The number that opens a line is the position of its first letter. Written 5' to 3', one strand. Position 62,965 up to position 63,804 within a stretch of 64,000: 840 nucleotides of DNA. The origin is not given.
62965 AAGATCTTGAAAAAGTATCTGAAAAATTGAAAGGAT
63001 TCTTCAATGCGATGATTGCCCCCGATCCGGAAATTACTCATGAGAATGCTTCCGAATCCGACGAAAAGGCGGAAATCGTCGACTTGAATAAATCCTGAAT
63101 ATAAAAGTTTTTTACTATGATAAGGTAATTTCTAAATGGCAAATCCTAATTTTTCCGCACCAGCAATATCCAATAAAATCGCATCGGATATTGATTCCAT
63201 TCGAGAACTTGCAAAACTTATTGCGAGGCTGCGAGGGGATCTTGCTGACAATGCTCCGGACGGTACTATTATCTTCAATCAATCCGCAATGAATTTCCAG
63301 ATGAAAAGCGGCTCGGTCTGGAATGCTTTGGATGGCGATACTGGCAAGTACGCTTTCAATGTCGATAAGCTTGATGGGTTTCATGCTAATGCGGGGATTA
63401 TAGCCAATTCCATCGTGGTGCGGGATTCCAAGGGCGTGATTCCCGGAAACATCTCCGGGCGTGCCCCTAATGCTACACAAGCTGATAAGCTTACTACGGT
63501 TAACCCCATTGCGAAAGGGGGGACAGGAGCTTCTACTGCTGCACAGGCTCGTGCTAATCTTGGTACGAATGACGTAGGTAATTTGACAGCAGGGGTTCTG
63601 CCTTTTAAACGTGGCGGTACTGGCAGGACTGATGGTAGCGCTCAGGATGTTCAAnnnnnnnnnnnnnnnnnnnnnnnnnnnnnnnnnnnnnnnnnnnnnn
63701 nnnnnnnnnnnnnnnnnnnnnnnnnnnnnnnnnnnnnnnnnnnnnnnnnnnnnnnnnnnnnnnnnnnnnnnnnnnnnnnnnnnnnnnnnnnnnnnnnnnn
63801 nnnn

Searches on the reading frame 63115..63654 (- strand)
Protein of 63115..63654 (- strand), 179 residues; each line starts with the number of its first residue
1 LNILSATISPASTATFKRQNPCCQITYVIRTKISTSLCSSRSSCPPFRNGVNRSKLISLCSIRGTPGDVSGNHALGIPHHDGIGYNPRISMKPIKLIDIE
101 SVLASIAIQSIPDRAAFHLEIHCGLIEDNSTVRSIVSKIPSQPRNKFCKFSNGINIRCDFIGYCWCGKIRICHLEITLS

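Call 21: search_protein_families(library=pfam, proteins=[window:63115-63654:-], max_evalue=0.001)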
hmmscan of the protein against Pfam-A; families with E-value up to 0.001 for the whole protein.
window:63115-63654:- (179 aa): 0 families

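Call 29: search_protein_families(library=phrogs, proteins=[window:63115-63654:-], max_evalue=0.001)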
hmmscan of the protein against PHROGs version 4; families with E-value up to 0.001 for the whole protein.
window:63115-63654:- (179 aa): 0 families

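Call 32: find_encoding_contigs(protein=window:63115-63654:-, flank=10000, max_places=2)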
Protein window:63115-63654:- (179 aa): no gene with exactly this product is on record in the collection.
